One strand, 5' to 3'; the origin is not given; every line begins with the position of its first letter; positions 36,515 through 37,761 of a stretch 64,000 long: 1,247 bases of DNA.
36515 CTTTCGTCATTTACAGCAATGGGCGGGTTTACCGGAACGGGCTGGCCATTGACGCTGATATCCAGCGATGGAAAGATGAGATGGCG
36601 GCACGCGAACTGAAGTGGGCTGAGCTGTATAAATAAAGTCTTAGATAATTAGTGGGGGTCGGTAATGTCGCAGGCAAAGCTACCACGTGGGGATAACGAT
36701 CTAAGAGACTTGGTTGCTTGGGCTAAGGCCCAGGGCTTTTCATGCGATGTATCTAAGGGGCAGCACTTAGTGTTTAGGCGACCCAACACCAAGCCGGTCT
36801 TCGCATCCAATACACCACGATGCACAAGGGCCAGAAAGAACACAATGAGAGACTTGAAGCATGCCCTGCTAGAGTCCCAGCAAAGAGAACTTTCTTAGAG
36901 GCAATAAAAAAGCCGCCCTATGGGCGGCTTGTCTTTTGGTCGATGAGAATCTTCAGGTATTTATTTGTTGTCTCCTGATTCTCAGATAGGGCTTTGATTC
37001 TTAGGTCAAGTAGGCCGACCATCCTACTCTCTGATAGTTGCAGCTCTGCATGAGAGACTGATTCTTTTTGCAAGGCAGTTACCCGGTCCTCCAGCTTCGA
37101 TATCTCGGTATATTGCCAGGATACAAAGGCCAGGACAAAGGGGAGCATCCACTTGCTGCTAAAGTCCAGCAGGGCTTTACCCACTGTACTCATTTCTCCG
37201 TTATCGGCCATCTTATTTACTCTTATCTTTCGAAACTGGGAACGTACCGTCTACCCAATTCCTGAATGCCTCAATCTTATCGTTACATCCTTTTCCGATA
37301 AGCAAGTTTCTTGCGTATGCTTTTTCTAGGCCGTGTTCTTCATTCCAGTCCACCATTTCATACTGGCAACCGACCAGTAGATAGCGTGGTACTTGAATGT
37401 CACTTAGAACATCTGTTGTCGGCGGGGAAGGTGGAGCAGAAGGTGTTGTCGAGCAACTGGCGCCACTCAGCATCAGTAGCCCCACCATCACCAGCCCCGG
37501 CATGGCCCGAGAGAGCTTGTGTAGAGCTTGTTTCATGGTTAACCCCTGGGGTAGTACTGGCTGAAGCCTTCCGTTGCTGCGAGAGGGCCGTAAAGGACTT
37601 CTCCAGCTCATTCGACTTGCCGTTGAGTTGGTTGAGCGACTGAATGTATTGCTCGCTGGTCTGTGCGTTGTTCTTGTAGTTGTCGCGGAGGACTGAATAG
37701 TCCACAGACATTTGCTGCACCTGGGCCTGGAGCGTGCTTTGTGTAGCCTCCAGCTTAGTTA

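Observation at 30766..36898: Flotillin-like SPFH operon divergent from a cluster of 7-8 translationally coupled small TM proteins plus a HicA-like gene, sharing a palindromic control region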

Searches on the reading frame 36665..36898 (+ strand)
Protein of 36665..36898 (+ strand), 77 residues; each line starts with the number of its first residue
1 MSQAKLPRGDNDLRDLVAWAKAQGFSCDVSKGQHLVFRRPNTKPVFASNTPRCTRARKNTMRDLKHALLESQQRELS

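Call 5: search_protein_families(library=pfam, proteins=[window:36665-36898:+], max_evalue=0.1)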
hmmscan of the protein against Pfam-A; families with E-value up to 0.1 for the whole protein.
window:36665-36898:+ (77 aa): 2 families
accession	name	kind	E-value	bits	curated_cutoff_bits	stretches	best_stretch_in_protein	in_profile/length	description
PF07927.17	HicA_toxin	-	0.0012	19.4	27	1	14-48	2-37/58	HicA toxin of bacterial toxin-antitoxin,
PF19246.4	DUF5894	-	0.034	14.1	25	1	10-33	23-46/57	Family of unknown function (DUF5894)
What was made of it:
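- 36665..36898 (+): Orphan HicA-superfamily protein (77 aa). It was not called by the assembly's gene caller. Pfam HicA_toxin E=1.2e-3 (call 5).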

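Call 7: search_protein_families(library=phrogs, proteins=[window:36665-36898:+], max_evalue=0.01)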
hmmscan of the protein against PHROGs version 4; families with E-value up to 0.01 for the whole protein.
window:36665-36898:+ (77 aa): 2 families
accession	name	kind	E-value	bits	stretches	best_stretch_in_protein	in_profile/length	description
phrog_2089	-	unknown function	7.1e-08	33.2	1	8-69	27-90/107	-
phrog_353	-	moron, auxiliary metabolic gene and host takeover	0.005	17.9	1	13-44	7-38/73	toxin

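Call 33: search_protein_families(library=padloc, proteins=[window:36665-36898:+], max_evalue=0.01)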
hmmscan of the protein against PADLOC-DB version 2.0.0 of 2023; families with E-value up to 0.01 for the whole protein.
window:36665-36898:+ (77 aa): 1 family
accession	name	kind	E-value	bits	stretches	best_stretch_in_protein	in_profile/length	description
PDLC02910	HicA-like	-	0.00019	19.3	1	23-66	19-60/61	-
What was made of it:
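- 36665..36898 (+): PADLOC HicA-like 1.9e-4 (call 33). phrog_2089 at 7e-8 (call 7).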

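Call 56: search_dna_similar(query=window:36665-36898:+, collection=phages, mode=protein, max_rows=15, max_evalue=0.001)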
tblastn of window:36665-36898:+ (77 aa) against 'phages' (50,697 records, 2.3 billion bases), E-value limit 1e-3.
Records with a match: 2; places in all: 2; records where one place covers at least 80% of the query: 0.
Best place of each record, by identity: <60% 2.
By first word of the organism name: Pseudomonas 2.
By host as written in the record: Pseudomonas poae Z9_5 1; Pseudomonas syringae 1.
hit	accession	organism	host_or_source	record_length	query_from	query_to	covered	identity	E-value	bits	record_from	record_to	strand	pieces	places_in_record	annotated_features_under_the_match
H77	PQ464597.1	Pseudomonas phage Milchi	Pseudomonas poae Z9_5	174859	10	70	79%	42.6%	1e-8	55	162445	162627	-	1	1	hypothetical protein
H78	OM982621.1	Pseudomonas phage Astolliot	Pseudomonas syringae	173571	10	65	73%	44.6%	6e-8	53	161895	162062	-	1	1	none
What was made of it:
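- Closest known: HicAB toxin-antitoxin systems. Different: It also occurs in lytic phages (call 56).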

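Call 58: search_solved_structures(query=window:36665-36898:+, max_evalue=10, show_alignments=2)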
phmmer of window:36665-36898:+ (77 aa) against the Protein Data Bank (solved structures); distinct sequences matched with E-value up to 10: 0.

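Call 62: search_protein_families(library=ncbifam, proteins=[window:36665-36898:+], max_evalue=0.1)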
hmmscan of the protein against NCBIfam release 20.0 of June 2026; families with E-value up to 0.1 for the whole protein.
window:36665-36898:+ (77 aa): 0 families

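Call 69: find_homologous_proteins(query=window:36665-36898:+, max_evalue=0.001)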
Query window:36665-36898:+: no candidate shares three 5-residue words with the query. No homologue found.

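Call 71: get_annotated_region(hit=H77, flank=2500)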
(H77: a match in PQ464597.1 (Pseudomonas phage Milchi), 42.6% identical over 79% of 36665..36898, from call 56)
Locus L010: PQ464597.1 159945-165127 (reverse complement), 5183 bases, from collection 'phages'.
description: Pseudomonas phage Milchi, complete genome.
organism: Pseudomonas phage Milchi (NCBI taxid 3374953)
taxonomy: Viruses; Duplodnaviria; Heunggongvirae; Uroviricota; Caudoviricetes
host: Pseudomonas poae Z9_5; source: -; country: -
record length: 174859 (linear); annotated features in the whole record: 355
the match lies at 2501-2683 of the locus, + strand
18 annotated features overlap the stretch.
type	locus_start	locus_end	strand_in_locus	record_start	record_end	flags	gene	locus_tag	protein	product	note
CDS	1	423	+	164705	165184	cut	-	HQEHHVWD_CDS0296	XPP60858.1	hypothetical protein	-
CDS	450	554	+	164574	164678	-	-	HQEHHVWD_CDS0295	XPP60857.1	hypothetical protein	-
CDS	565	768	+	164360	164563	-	-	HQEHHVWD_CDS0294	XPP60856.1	hypothetical protein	-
CDS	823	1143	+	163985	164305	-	-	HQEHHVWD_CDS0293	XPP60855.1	hypothetical protein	-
CDS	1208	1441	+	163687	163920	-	-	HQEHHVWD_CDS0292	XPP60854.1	hypothetical protein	-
CDS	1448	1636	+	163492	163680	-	-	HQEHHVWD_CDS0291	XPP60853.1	hypothetical protein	-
CDS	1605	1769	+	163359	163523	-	-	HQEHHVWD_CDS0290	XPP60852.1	hypothetical protein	-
CDS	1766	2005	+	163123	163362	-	-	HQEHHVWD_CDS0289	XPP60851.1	hypothetical protein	-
CDS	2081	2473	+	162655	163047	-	-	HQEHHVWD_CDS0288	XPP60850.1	hypothetical protein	-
CDS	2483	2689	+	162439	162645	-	-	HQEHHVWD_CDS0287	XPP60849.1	hypothetical protein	-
CDS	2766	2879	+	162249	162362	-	-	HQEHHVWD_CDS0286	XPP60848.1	hypothetical protein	-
CDS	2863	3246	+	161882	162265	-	-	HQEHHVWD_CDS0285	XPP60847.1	hypothetical protein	-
CDS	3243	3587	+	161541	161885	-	-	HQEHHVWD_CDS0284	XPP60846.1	hypothetical protein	-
CDS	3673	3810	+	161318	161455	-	-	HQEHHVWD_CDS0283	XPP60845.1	hypothetical protein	-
CDS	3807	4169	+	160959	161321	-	-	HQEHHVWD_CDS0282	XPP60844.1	hypothetical protein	-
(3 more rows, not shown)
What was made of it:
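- It also occurs in the lytic phages Milchi and Astolliot, more than 130 kb from their SPFH genes (calls 56, 71).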

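Call 74: search_protein_families(library=pfam, alignment_id=A2, max_evalue=0.05)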
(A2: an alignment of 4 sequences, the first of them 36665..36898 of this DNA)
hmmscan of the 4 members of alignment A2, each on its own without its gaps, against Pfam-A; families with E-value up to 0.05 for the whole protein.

A. member 1, window:36665-36898:+ (77 aa): 2 families
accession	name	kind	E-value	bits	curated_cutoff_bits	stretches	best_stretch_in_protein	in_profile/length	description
PF07927.17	HicA_toxin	-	0.0012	19.4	27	1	14-48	2-37/58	HicA toxin of bacterial toxin-antitoxin,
PF19246.4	DUF5894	-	0.034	14.1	25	0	10-33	23-46/57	Family of unknown function (DUF5894)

B. families by the number of members that match (of 4 scanned): 2 families
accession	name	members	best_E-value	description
PF07927.17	HicA_toxin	2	0.0012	HicA toxin of bacterial toxin-antitoxin,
PF19246.4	DUF5894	1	0.034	Family of unknown function (DUF5894)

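Call 75: search_solved_structures(query=A2, max_evalue=10, show_alignments=3)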
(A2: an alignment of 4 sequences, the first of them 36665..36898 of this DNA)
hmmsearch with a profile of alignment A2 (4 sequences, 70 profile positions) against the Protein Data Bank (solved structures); distinct sequences matched with E-value up to 10: 1.
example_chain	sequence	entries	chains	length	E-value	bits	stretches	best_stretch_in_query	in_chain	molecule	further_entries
4be3_A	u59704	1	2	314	0.81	12.8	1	11-58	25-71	ALGINATE LYASE, FAMILY PL7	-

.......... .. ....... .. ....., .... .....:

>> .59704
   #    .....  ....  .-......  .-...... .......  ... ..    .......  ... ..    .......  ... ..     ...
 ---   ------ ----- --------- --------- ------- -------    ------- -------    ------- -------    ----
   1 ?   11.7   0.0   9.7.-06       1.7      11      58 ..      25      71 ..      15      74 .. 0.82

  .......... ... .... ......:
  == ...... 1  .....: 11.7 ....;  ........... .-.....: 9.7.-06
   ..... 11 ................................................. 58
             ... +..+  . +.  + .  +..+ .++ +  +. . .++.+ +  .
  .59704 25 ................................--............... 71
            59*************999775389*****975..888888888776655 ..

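Call 81: predict_structure(protein=window:36665-36898:+)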
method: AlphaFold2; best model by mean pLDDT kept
length: 77 residues; sequences in the alignment: 1
mean_pLDDT: 77.1   pTM: 0.60
mean pLDDT of the five models: 77.1, 73.9, 72.6, 69.8, 62.8
residues with pLDDT >= 90: 0; 70-90: 57; 50-70: 18; < 50: 2
segments of 3 or more residues with pLDDT < 50: none
pLDDT, mean of each block of 10 residues (from residue 1): 63 82 83 77 83 69 86 72
secondary structure, 60 per line:
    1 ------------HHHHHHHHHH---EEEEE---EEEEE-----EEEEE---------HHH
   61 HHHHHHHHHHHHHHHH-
elements in order: H13-22 E26-30 E34-38 E44-48 H58-76
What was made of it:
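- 36665..36898 (+): The AF2 model is alpha-beta-beta-beta-alpha with pLDDT 77 (call 81).
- On HicA toxin (HicAB TA): The model has pLDDT 77 with H13-22, E26-30, E34-38, E44-48 and H58-76 (call 81).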

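Call 83: fold_search(model_id=the predicted structure, library=pdb)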
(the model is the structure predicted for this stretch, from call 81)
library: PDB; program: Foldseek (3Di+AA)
matches with E <= 10: 127; with E <= 0.001: 0
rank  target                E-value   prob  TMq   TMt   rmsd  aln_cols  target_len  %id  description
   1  6g26_E                2.3e-01  0.87  0.53  0.63   3.1        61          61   13  The crystal structure of the Burkholderia pseudomallei HicAB complex (released 2018-10-31)
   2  6g26_F                3.4e-01  0.77  0.50  0.60   3.1        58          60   14  The crystal structure of the Burkholderia pseudomallei HicAB complex (released 2018-10-31)
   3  1whz                  1.4e+00  0.44  0.51  0.54   3.1        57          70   16  Crystal structure of a hypothetical protein from thermus thermophilus HB8 (released 2004-11-28)
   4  2ohc_A                1.7e+00  0.14  0.28  0.09   3.1        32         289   25  structural and mutational analysis of tRNA-intron splicing endonuclease from Thermoplasma acidophilum DSM1728 (released 2007-11-27)
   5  4c26_MODEL_1_A        2.2e+00  0.14  0.44  0.49  10.1        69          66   13  Solution NMR structure of the HicA toxin from Burkholderia pseudomallei (released 2014-04-23)
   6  3gvp_D                2.9e+00  0.06  0.30  0.07  15.4        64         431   16  Human SAHH-like domain of human adenosylhomocysteinase 3 (released 2009-06-09)
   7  9syr_Nm               2.9e+00  0.04  0.20  0.05   9.4        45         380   22  Human quaternary complex of a translating 80S ribosome, NAC, MetAP1 and NatD (released 2025-12-17)
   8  1bua_A                3.1e+00  0.13  0.30  0.11   2.0        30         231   13  STRUCTURAL AND ENERGETIC ORIGINS OF INDIRECT READOUT IN SITE-SPECIFIC DNA CLEAVAGE BY A RESTRICTION ENDONUCLEASE (released 1998-09-09)
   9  2qyv_A                3.1e+00  0.12  0.28  0.05   2.6        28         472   25  Crystal structure of putative Xaa-His dipeptidase (YP_718209.1) from Haemophilus somnus 129PT at 2.11 A resolution (released 2007-08-28)
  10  2qyv_B                3.3e+00  0.05  0.25  0.06   4.9        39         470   23  Crystal structure of putative Xaa-His dipeptidase (YP_718209.1) from Haemophilus somnus 129PT at 2.11 A resolution (released 2007-08-28)
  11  3gvp_B                3.5e+00  0.06  0.31  0.07  14.4        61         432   11  Human SAHH-like domain of human adenosylhomocysteinase 3 (released 2009-06-09)
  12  4ij8_B                3.5e+00  0.04  0.18  0.10   6.4        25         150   20  Crystal structure of the complex of SETD8 with SAM (released 2013-01-16)
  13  1niv_A                3.7e+00  0.15  0.27  0.20   1.4        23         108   35  MANNOSE-SPECIFIC AGGLUTININ (LECTIN) FROM SNOWDROP (GALANTHUS NIVALIS) BULBS IN COMPLEX WITH MANNOSE-ALPHA 1,3-METHYL- (released 1996-10-14)
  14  3gas_D                3.7e+00  0.06  0.29  0.12   6.0        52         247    8  Crystal Structure of Helicobacter pylori Heme Oxygenase Hugz in Complex with Heme (released 2010-02-23)
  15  5v96_A                3.7e+00  0.05  0.29  0.07  14.1        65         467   15  Crystal Structure of S-adenosyl-l-homocysteine Hydrolase from Naegleria fowleri with bound NAD and Adenosine (released 2017-05-10)
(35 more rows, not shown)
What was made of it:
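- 36665..36898 (+): Top PDB folds are HicA 6g26, 1whz and 4c26, but with E of 0.2-2 (call 83).
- On HicA toxin (HicAB TA): The top PDB folds are 6g26, 1whz and 4c26 with TM 0.5-0.63, but E is 0.2-2 (call 83).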

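Call 84: search_protein_representatives(protein=window:36665-36898:+)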
Query: 77 residues. Proteins with E-value up to 0.001 (for the whole library): 50; up to 1e-10: 9; up to 1e-30: 0. The best 50 are listed.
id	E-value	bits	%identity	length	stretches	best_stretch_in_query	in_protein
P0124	7.7e-21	89.4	60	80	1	4-75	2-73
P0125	7.9e-17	76.7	54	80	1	8-74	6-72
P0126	9.7e-17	76.4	51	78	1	1-73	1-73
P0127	2.4e-15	72.0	52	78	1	8-75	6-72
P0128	2.7e-14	68.7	55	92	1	11-76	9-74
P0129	1.3e-12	63.4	54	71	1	8-70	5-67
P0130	3.8e-12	61.9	54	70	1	14-70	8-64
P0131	1.5e-11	60.0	46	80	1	8-74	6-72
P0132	2.8e-11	59.1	43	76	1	6-74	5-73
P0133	2.9e-09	52.7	48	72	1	12-71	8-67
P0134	1.1e-08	51.0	44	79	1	11-76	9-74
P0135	2.0e-07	47.0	38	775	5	30-53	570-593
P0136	3.0e-07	46.4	42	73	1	5-69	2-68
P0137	6.9e-07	45.2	42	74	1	14-66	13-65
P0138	1.2e-06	44.5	44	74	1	14-67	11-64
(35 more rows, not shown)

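Call 86: search_protein_families(library=pfam, alignment_id=A3, max_evalue=0.01)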
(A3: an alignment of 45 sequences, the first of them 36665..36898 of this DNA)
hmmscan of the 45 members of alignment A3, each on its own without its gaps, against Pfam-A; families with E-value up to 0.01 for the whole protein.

A. member 1, window:36665-36898:+ (77 aa): 1 family
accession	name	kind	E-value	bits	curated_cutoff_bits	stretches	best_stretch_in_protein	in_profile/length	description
PF07927.17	HicA_toxin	-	0.0012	19.4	27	1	14-48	2-37/58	HicA toxin of bacterial toxin-antitoxin,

B. families by the number of members that match (of 45 scanned): 3 families
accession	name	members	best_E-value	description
PF07927.17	HicA_toxin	18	2.1e-06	HicA toxin of bacterial toxin-antitoxin,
PF19246.4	DUF5894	1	0.0035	Family of unknown function (DUF5894)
PF22798.2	DUF5817_CT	1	0.0067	DUF5817, C-terminal domain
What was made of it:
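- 36665..36898 (+): 18 of 45 relatives hit HicA_toxin (call 86).
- On HicA toxin (HicAB TA): However, 18 of 45 relatives hit at E<=0.01, with a best of 2e-6 (call 86).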

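Call 87: search_solved_structures(query=A3, max_evalue=10, show_alignments=2)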
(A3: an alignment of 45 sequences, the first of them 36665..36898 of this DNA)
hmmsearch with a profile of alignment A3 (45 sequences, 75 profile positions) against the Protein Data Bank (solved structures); distinct sequences matched with E-value up to 10: 5.
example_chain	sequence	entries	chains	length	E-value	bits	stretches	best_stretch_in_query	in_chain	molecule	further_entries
1whz_A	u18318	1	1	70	0.24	14.4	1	20-46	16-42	Hypothetical protein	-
1wqa_A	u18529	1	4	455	0.38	13.8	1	9-36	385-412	phospho-sugar mutase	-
3bvp_A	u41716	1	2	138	0.5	13.4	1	7-28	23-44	TP901-1 Integrase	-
6gcs_Y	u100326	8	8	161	1.1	12.3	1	12-39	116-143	NUYM SUBUNIT | Subunit NUYM of NADH:Ubiquinone Oxidoreductase (Complex I)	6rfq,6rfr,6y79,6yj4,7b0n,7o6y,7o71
8b5v_A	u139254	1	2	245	1.7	11.7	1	7-31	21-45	Phosphomannomutase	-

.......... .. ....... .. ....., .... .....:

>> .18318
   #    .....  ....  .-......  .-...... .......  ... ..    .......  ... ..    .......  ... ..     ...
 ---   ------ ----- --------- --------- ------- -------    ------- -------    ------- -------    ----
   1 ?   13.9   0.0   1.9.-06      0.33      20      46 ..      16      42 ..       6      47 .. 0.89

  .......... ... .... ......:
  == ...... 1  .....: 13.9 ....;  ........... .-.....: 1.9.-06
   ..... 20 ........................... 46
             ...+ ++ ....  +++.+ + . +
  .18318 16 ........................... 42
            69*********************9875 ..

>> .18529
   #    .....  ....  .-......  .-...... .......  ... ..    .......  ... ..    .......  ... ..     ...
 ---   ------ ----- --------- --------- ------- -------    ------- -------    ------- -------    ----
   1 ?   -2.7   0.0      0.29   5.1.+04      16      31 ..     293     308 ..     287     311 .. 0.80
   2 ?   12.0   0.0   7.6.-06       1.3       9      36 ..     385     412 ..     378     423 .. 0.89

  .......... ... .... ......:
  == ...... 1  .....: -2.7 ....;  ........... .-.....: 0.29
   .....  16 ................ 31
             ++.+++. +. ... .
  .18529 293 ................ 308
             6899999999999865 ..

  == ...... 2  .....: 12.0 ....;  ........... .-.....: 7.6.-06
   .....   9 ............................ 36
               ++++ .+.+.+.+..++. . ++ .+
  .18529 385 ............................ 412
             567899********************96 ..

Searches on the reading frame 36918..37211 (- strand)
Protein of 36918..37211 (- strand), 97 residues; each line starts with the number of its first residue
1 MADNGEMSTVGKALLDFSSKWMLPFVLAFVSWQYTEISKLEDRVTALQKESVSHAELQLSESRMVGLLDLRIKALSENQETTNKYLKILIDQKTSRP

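Call 5: search_protein_families(library=pfam, proteins=[window:36918-37211:-], max_evalue=0.1)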
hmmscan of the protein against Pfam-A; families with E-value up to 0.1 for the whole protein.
window:36918-37211:- (97 aa): 0 families

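Call 7: search_protein_families(library=phrogs, proteins=[window:36918-37211:-], max_evalue=0.01)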
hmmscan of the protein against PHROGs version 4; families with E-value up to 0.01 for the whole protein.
window:36918-37211:- (97 aa): 1 family
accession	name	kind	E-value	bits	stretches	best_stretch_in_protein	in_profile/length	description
phrog_4172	-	unknown function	2.6e-19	69.9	1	7-95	7-95/101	-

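Call 55: search_dna_similar(query=window:36918-37211:-, collection=phages, mode=protein, max_rows=15, max_evalue=0.001)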
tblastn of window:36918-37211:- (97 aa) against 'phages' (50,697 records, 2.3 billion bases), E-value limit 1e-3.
Records with a match: 64; places in all: 64; records where one place covers at least 80% of the query: 60.
Best place of each record, by identity: <60% 64.
By first word of the organism name: Pseudomonas 64.
By host as written in the record: Pseudomonas aeruginosa 23; Pseudomonas sp. 8; Pseudomonas syringae pv. porri LMG 28495 8; Pseudomonas aeruginosa PAK 4; Pseudomonas aeruginosa CHA 3; - 2; Pseudomonas aeruginosa DLG 2; Pseudomonas aeruginosa PAO1 2; and 9 more.
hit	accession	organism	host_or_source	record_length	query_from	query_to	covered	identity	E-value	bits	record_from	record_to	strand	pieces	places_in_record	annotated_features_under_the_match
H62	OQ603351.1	Pseudomonas phage Ep020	Pseudomonas sp. AY2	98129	9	96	91%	39.3%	3e-8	55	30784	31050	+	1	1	record has no annotation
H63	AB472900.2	Pseudomonas phage KPP10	-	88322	12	90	81%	39.2%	6e-13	68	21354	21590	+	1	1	hypothetical protein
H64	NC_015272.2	Pseudomonas phage KPP10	-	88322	12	90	81%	39.2%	6e-13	68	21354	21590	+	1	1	hypothetical protein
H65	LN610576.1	Pseudomonas phage vB_PaeM_PAO1_Ab17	Pseudomonas aeruginosa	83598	12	90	81%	39.2%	8e-13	68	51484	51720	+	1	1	ORF87: hypothetical protein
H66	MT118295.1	Pseudomonas phage Epa18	Pseudomonas sp.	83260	12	90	81%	39.2%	9e-13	67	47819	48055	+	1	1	hypothetical protein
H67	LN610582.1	Pseudomonas phage vB_PaeM_PAO1_Ab06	Pseudomonas aeruginosa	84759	12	90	81%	39.2%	9e-13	67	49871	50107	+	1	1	none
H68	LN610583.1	Pseudomonas phage vB_PaeM_PAO1_Ab11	Pseudomonas aeruginosa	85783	12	90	81%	39.2%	9e-13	67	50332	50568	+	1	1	record has no annotation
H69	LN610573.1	Pseudomonas phage vB_PaeM_PAO1_Ab03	Pseudomonas aeruginosa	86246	12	90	81%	39.2%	9e-13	67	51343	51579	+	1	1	ORF88: hypothetical protein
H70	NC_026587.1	Pseudomonas phage vB_PaeM_PAO1_Ab03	Pseudomonas aeruginosa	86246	12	90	81%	39.2%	9e-13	67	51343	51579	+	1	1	ORF88: hypothetical protein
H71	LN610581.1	Pseudomonas phage vB_PaeM_PAO1_Ab04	Pseudomonas aeruginosa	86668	12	90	81%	39.2%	9e-13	67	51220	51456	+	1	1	none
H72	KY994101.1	Pseudomonas phage vB_PaeM_G1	Pseudomonas aeruginosa DLG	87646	12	90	81%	39.2%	9e-13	67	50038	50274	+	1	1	hypothetical protein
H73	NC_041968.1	Pseudomonas phage vB_PaeM_G1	Pseudomonas aeruginosa DLG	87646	12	90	81%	39.2%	9e-13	67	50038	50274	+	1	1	hypothetical protein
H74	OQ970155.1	Pseudomonas phage LSL4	Pseudomonas aeruginosa PAO1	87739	12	90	81%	39.2%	9e-13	67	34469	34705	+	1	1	hypothetical protein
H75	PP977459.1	Pseudomonas phage vB_PaeM_4073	Pseudomonas aeruginosa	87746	12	90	81%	39.2%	9e-13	67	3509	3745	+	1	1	record has no annotation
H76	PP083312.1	Pseudomonas phage VB_PaN_phPA-Intesti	Pseudomonas aeruginosa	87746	12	90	81%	39.2%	9e-13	67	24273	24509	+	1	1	hypothetical protein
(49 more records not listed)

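Call 62: search_protein_families(library=ncbifam, proteins=[window:36918-37211:-], max_evalue=0.1)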
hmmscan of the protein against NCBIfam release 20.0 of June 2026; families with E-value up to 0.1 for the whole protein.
window:36918-37211:- (97 aa): 0 families

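Call 96: find_related_loci(query=window:36918-37211:-, collection=viral_contigs, flank=10000)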
Query window:36918-37211:- (97 aa) in viral_contigs; peptide patterns used: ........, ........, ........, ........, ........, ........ (x = any residue, [..] = any of these).
12 stretches matched a pattern; 2 encode a relative of the query (tblastn E <= 1e-3); 2 distinct loci.
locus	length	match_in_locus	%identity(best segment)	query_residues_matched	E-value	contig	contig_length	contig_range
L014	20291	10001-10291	84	1-97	1e-54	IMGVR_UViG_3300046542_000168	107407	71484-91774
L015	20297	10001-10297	71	1-97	4e-44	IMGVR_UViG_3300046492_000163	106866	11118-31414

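Call 98: find_related_loci(query=A4, collection=metagenome_contigs, flank=10000)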
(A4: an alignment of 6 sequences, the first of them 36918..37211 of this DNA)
Query A4 (97 aa) in metagenome_contigs; peptide patterns used: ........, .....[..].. (x = any residue, [..] = any of these).
118 stretches matched a pattern; 3 encode a relative of the query (tblastn E <= 1e-3); 3 distinct loci.
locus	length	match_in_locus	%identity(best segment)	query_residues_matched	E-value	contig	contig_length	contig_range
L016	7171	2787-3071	84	1-95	6e-53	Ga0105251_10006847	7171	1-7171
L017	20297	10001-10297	72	1-97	7e-44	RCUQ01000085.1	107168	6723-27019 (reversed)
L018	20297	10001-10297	68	1-97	2e-42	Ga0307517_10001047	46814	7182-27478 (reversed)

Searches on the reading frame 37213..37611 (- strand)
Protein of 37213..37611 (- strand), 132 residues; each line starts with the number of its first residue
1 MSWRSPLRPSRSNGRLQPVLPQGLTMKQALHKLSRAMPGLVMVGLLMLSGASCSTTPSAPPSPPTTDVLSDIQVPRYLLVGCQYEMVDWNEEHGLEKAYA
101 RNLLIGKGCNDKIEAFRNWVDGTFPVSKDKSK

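Call 6: search_protein_families(library=pfam, proteins=[window:37213-37611:-], max_evalue=0.1)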
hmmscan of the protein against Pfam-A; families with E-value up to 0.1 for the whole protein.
window:37213-37611:- (132 aa): 0 families

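Call 8: search_protein_families(library=phrogs, proteins=[window:37213-37611:-], max_evalue=0.01)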
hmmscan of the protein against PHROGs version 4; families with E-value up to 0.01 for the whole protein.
window:37213-37611:- (132 aa): 2 families
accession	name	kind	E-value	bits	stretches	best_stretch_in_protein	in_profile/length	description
phrog_456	-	lysis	9.9e-05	23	1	32-123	6-90/102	Rz-like spanin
phrog_5388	-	lysis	0.003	18.4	1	74-121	2-49/60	Rz-like spanin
